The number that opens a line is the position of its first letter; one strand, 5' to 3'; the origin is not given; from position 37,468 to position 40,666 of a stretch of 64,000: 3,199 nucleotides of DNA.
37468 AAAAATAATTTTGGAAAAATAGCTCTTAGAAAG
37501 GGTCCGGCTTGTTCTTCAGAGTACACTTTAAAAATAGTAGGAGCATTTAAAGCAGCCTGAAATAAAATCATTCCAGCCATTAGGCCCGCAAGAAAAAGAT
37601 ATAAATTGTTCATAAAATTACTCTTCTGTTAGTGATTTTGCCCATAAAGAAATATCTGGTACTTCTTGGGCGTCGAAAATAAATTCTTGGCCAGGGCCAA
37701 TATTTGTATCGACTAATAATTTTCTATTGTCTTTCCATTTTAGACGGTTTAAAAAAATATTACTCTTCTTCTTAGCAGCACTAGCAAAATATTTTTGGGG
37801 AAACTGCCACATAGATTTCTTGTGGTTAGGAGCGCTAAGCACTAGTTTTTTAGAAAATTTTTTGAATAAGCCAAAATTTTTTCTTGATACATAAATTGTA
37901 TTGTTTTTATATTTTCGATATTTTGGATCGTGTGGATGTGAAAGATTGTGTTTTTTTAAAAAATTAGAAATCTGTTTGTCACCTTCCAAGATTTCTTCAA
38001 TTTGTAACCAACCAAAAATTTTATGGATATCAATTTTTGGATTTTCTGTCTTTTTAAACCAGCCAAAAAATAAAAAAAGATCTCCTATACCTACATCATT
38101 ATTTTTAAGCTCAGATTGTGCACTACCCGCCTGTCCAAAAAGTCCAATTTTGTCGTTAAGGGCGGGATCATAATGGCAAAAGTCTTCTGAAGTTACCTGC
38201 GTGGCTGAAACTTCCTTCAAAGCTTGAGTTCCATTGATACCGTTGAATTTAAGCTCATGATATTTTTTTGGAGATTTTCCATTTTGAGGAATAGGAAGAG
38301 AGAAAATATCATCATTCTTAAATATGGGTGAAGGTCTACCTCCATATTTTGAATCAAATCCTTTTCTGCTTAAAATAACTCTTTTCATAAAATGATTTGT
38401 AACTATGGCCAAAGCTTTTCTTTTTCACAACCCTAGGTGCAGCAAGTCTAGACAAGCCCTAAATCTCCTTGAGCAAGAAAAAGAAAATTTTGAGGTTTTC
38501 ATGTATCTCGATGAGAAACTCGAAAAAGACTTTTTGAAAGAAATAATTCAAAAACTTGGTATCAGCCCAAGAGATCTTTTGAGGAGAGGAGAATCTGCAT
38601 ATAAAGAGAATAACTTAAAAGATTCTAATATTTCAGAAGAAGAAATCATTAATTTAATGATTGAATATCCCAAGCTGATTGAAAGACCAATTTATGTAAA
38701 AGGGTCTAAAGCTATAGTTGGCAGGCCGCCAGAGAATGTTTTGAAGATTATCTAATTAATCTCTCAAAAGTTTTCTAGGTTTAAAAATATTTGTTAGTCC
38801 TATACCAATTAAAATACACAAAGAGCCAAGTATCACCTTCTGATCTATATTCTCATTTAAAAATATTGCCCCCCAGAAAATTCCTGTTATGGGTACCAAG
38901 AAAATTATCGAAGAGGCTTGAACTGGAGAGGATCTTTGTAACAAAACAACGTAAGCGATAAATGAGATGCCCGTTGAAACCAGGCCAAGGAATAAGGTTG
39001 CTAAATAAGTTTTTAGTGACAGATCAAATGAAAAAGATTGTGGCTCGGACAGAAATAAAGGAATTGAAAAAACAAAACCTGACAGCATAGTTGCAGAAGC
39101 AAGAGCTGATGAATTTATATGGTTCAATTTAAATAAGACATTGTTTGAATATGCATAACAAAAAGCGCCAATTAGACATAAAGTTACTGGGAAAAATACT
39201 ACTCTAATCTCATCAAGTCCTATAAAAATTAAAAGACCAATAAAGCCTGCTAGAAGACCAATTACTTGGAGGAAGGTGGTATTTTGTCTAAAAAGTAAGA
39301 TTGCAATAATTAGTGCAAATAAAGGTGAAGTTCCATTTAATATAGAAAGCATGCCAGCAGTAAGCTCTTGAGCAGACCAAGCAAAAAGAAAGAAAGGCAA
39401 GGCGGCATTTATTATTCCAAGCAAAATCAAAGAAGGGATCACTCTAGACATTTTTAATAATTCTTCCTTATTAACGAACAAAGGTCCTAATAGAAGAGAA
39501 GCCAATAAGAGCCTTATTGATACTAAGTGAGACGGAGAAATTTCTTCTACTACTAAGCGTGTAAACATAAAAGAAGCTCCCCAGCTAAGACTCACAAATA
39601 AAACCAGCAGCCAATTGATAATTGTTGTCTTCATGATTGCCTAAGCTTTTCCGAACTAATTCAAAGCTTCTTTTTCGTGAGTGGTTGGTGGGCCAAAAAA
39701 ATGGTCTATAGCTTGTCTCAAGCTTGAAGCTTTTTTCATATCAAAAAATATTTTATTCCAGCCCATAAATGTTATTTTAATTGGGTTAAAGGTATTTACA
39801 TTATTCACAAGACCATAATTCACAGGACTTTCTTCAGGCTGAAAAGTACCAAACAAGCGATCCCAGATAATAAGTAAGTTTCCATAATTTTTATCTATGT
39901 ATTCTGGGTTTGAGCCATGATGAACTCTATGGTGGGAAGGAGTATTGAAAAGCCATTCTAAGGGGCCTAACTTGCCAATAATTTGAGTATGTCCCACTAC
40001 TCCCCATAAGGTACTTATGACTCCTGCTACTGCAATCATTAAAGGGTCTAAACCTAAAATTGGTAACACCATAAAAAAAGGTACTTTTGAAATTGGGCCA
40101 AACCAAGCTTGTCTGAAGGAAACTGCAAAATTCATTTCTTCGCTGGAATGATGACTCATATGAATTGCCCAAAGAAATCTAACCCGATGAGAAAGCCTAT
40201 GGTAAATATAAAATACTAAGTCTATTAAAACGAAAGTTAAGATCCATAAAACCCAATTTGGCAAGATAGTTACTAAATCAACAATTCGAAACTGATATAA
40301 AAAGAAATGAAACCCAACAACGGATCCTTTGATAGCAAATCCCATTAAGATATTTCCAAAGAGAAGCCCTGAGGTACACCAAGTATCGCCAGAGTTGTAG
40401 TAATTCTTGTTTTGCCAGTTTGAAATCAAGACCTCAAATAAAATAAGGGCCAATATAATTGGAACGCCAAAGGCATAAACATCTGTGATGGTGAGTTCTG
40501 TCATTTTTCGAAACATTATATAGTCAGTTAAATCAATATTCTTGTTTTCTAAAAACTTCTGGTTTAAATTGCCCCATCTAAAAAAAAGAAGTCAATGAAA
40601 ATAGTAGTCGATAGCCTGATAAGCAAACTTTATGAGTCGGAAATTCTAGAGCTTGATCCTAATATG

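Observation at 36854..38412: Tight three-gene operon made only of uncharacterised families (Nmad3-like, DUF4149-like, DUF2237) abutting a photolyase/cryptochrome homolog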

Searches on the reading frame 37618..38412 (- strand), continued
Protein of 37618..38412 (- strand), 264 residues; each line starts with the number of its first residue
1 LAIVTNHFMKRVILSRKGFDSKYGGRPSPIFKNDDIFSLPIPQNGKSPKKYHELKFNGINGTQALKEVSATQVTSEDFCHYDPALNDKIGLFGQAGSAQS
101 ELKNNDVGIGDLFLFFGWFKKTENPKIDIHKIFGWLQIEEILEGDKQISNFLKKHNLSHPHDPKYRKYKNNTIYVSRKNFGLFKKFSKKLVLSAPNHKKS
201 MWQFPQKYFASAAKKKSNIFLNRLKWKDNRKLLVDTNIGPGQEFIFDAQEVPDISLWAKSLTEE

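Call 52: fold_search(model_id=the predicted structure, library=viral)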
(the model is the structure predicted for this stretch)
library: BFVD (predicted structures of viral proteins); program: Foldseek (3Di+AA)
matches with E <= 10: 221; with E <= 0.001: 0
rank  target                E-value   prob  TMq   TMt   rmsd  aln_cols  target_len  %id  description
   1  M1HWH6                2.0e-02  0.77  0.26  0.41   7.4       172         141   12  (no name in the UniProt tables at hand)
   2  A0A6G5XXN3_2          2.2e-02  0.21  0.16  0.06  16.8       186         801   11  (no name in the UniProt tables at hand)
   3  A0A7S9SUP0            3.0e-02  0.75  0.21  0.32   6.6        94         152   14  Uncharacterized protein [Virus NIOZ-UU159]
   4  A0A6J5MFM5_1          3.0e-02  0.51  0.18  0.06   6.7        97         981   15  ART-PolyVal-like domain-containing protein [uncultured Caudovirales phage]
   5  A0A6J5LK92            4.1e-02  0.25  0.20  0.12  12.0       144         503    8  ASCH domain containing protein [uncultured Caudovirales phage]
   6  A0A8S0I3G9            6.8e-02  0.11  0.16  0.17  18.7       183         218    8  (no name in the UniProt tables at hand)
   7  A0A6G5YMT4            7.2e-02  0.66  0.20  0.39   6.8        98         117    8  (no name in the UniProt tables at hand)
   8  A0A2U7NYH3            8.2e-02  0.30  0.20  0.28   6.9       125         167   14  ASCH domain-containing protein [Hot spring virus BHS1]
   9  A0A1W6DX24            1.0e-01  0.08  0.16  0.22  18.9       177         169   11  DUF3850 domain-containing protein [Sphingobium phage Lacusarx]
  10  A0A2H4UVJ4            1.6e-01  0.16  0.17  0.14   9.5        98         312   17  EVE domain-containing protein [Bodo saltans virus]
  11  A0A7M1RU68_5          1.8e-01  0.11  0.18  0.05  13.1       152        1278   11  NTF2 domain-containing protein [uncultured phage cr272_1]
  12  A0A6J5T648            2.2e-01  0.23  0.20  0.31   6.0        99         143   12  Uncharacterized protein [uncultured Caudovirales phage]
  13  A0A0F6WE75            3.0e-01  0.13  0.12  0.23   7.6        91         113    8  Uncharacterized protein [Mycobacterium phage Cambiare]
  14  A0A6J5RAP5            3.2e-01  0.05  0.13  0.06  13.1       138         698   11  Uncharacterized protein [uncultured Caudovirales phage]
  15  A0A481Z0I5            3.8e-01  0.16  0.23  0.37   8.8       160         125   12  Uncharacterized protein [Mimivirus LCMiAC01]
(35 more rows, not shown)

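Call 76: search_protein_families(library=pfam, proteins=[P0086, L051:5776-7266:+, L067:3923-5644:+, L035:5998-6981:+, L037:5890-6921:+, L049:5794-6888:+, L057:5785-6888:+, L027:6901-7701:+], max_evalue=0.01)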
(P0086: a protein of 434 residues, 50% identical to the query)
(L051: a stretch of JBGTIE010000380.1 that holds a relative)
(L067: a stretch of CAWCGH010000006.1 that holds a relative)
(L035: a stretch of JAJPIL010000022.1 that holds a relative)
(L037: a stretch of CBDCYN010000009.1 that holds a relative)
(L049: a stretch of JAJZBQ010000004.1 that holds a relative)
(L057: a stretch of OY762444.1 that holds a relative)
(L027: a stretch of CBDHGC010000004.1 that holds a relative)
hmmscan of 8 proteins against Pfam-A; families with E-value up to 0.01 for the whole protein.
P0086 (434 aa): 1 family
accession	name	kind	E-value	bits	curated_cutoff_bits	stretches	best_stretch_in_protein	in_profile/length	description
PF18754.6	Nmad3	-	8.7e-53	179.9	27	1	3-248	1-247/247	Nucleotide modification associated domain 3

L051:5776-7266:+ (496 aa): 2 families
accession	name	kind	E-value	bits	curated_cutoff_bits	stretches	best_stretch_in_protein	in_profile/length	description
PF18754.6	Nmad3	-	8.6e-68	229.1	27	1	2-267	1-246/247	Nucleotide modification associated domain 3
PF18753.6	Nmad2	-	2e-56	191.1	26.1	1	297-483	3-197/200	Nucleotide modification associated domain 2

L067:3923-5644:+ (573 aa): 2 families
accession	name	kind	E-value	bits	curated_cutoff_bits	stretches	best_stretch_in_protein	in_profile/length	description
PF18754.6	Nmad3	-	1.7e-76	257.6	27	1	152-413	1-247/247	Nucleotide modification associated domain 3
PF18753.6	Nmad2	-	3.4e-19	69.6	26.1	1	50-140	104-196/200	Nucleotide modification associated domain 2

L035:5998-6981:+ (327 aa): 1 family
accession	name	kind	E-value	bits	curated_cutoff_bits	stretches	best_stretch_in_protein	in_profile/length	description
PF18754.6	Nmad3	-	4.5e-77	259.4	27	1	2-265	1-246/247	Nucleotide modification associated domain 3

L037:5890-6921:+ (343 aa): 1 family
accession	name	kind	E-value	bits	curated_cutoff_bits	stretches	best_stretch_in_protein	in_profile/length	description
PF18754.6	Nmad3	-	5.3e-74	249.4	27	1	39-307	1-247/247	Nucleotide modification associated domain 3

L049:5794-6888:+ (364 aa): 1 family
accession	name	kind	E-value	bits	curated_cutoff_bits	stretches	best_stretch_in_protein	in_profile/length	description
PF18754.6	Nmad3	-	9.2e-77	258.4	27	1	70-337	1-247/247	Nucleotide modification associated domain 3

L057:5785-6888:+ (367 aa): 1 family
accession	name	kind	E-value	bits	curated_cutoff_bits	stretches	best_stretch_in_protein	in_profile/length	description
PF18754.6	Nmad3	-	1.4e-76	257.8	27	1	74-336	1-247/247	Nucleotide modification associated domain 3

L027:6901-7701:+ (266 aa): 1 family
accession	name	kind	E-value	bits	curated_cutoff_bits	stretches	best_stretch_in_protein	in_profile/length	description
PF18753.6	Nmad2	-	3.9e-45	154.3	26.1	1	2-200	3-197/200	Nucleotide modification associated domain 2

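Call 82: search_protein_families(library=phrogs, proteins=[window:37618-38388:-], max_evalue=0.01)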
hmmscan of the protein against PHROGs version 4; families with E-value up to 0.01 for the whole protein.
window:37618-38388:- (256 aa): 0 families

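Call 83: search_protein_families(library=padloc, proteins=[window:37618-38388:-], max_evalue=0.01)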
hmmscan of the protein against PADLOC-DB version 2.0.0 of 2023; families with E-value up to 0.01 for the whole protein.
window:37618-38388:- (256 aa): 0 families

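Call 99: search_protein_representatives(alignment_id=A3)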
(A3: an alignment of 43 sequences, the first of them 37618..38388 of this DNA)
Query: 43 sequences, 266 profile positions. Proteins with E-value up to 0.001 (for the whole library): 2350; up to 1e-10: 1566; up to 1e-30: 623. The best 150 are listed.
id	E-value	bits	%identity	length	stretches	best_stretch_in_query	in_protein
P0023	1.2e-129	448.0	-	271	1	1-265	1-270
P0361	1.3e-85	303.6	-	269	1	1-265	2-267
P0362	8.1e-83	294.5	-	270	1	1-252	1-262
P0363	1.7e-80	286.9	-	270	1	1-265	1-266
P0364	4.9e-74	265.7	-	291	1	1-264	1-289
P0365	2.5e-72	260.2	-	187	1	77-263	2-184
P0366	1.4e-64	234.7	-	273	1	3-266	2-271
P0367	2.7e-59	217.4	-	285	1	3-263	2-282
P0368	5.6e-59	216.3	-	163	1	2-148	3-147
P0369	1.4e-56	208.5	-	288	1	3-265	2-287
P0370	2.6e-56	207.6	-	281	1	1-265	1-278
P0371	4.1e-56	207.0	-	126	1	1-120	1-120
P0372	4.3e-56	206.9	-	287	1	3-264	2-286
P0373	1.1e-55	205.6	-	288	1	3-265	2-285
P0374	3.1e-55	204.1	-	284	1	3-265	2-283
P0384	6.1e-53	196.6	-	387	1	3-263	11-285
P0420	2.9e-48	181.2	-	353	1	3-264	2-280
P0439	5.4e-47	177.1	-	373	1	3-264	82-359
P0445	1.2e-46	175.9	-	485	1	3-265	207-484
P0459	6.9e-46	173.4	-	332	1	3-264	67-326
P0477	6.5e-45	170.3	-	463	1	3-265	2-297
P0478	6.8e-45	170.2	-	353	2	2-137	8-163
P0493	4.9e-44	167.4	-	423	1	3-264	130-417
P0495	6.0e-44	167.1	-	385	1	2-262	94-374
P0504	1.1e-43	166.3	-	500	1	3-264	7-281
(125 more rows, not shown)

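Call 100: search_protein_families(library=pfam, proteins=[P0445, P0477, P0504, P0493, P0495, P0384, P0439, P0420, P0478, P0459], max_evalue=0.001)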
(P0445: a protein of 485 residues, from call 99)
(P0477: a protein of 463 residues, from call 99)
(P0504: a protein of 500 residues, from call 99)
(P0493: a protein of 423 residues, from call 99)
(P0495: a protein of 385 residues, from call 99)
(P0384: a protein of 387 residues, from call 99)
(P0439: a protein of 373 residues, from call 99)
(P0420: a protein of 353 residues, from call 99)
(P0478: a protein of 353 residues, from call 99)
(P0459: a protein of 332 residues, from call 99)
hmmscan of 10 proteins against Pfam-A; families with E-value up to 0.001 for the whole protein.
P0445 (485 aa): 2 families
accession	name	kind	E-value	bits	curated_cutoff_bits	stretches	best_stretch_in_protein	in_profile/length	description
PF18754.6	Nmad3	-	1.5e-67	228.3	27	1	207-468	1-247/247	Nucleotide modification associated domain 3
PF18753.6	Nmad2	-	3.8e-57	193.5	26.1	1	2-191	3-196/200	Nucleotide modification associated domain 2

P0477 (463 aa): 1 family
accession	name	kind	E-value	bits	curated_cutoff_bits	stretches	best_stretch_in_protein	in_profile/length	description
PF18754.6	Nmad3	-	7e-66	222.8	27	1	2-278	1-246/247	Nucleotide modification associated domain 3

P0504 (500 aa): 1 family
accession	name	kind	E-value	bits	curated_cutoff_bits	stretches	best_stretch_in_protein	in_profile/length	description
PF18754.6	Nmad3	-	2e-75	254.1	27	1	7-265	1-246/247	Nucleotide modification associated domain 3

P0493 (423 aa): 1 family
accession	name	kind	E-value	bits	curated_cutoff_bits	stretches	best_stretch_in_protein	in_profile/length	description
PF18754.6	Nmad3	-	3.1e-71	240.3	27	1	130-400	1-247/247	Nucleotide modification associated domain 3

P0495 (385 aa): 1 family
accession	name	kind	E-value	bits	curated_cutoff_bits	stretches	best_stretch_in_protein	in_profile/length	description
PF18754.6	Nmad3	-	8.7e-75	252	27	1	95-358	1-246/247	Nucleotide modification associated domain 3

P0384 (387 aa): 1 family
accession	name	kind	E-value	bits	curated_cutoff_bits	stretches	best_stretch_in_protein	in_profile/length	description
PF18754.6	Nmad3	-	2.5e-73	247.2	27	1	11-270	1-246/247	Nucleotide modification associated domain 3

P0439 (373 aa): 1 family
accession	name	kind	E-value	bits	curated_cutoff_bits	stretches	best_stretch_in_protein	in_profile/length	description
PF18754.6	Nmad3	-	4.8e-67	226.6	27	1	82-341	1-246/247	Nucleotide modification associated domain 3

P0420 (353 aa): 1 family
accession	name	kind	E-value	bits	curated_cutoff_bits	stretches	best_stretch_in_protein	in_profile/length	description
PF18754.6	Nmad3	-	3.3e-70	237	27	1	2-263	1-247/247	Nucleotide modification associated domain 3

P0478 (353 aa): 1 family
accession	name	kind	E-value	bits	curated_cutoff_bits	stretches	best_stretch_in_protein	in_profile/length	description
PF18754.6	Nmad3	-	1.3e-69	235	27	1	9-320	1-247/247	Nucleotide modification associated domain 3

P0459 (332 aa): 1 family
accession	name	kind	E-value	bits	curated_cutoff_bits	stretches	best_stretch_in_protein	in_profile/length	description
PF18754.6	Nmad3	-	7.9e-62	209.5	27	1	67-310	1-246/247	Nucleotide modification associated domain 3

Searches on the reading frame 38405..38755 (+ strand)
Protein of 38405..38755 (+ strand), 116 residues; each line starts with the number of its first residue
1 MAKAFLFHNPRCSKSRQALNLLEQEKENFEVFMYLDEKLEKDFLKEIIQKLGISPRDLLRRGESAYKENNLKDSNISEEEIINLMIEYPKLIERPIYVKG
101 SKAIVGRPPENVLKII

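Call 3: search_protein_families(library=pfam, proteins=[window:38405-38755:+], max_evalue=0.01)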
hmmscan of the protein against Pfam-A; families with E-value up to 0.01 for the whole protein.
window:38405-38755:+ (116 aa): 1 family
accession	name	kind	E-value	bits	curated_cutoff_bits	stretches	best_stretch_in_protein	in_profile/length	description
PF03960.21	ArsC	-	3.7e-21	75.6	24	1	7-115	1-79/79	ArsC family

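Call 4: search_protein_families(library=ncbifam, proteins=[window:38405-38755:+], max_evalue=0.01)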
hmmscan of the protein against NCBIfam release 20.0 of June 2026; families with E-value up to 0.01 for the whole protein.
window:38405-38755:+ (116 aa): 9 families
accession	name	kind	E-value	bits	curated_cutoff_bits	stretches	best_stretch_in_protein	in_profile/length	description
TIGR00014.1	arsC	equivalog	7.7e-38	129.5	106.05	1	6-116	3-114/114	arsenate reductase (glutaredoxin)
NF007456.1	PRK10026.1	exception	1.2e-20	74.2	242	1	1-116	1-116/141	glutaredoxin-dependent arsenate reductase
TIGR01617.1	arsC_related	subfamily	3.9e-14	52.9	75.05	1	6-113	3-113/117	Spx/MgsR family RNA polymerase-binding regulatory protein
NF002459.0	PRK01655.1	subfamily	1.4e-08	34.8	123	1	6-106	4-104/132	transcriptional regulator Spx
NF008107.0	PRK10853.1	equivalog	1e-06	28.9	121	1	11-102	10-101/119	ArsC family reductase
NF009210.0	PRK12559.1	equivalog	1.1e-05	25.5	159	1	6-114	4-112/131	transcriptional regulator SpxA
TIGR01616.1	nitro_assoc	hypoth_equivalog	3.5e-05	23.9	109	1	3-115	2-112/126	nitrogenase-associated protein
NF007951.0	PRK10670.1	equivalog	0.0028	17.6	243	1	18-58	4-44/159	Cys-tRNA(Pro)/Cys-tRNA(Cys) deacylase YbaK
NF009885.0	PRK13344.1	equivalog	0.0037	17.2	152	1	12-106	10-104/132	transcriptional regulator Spx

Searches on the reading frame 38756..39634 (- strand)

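Call 3: search_protein_families(library=pfam, proteins=[window:38756-39634:-], max_evalue=0.01)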
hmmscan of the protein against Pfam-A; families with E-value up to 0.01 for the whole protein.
window:38756-39634:- (292 aa): 1 family
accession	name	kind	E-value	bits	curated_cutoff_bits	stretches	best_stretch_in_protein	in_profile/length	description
PF00892.27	EamA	-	3e-39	134.8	28.2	2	9-137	5-133/135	EamA-like transporter family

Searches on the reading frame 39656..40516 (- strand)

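Call 3: search_protein_families(library=pfam, proteins=[window:39656-40516:-], max_evalue=0.01)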
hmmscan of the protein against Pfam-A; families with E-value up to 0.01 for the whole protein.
window:39656-40516:- (286 aa): 1 family
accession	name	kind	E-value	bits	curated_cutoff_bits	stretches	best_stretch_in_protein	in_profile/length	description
PF04116.19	FA_hydroxylase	-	6.3e-32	111.2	31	1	91-224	1-132/132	Fatty acid hydroxylase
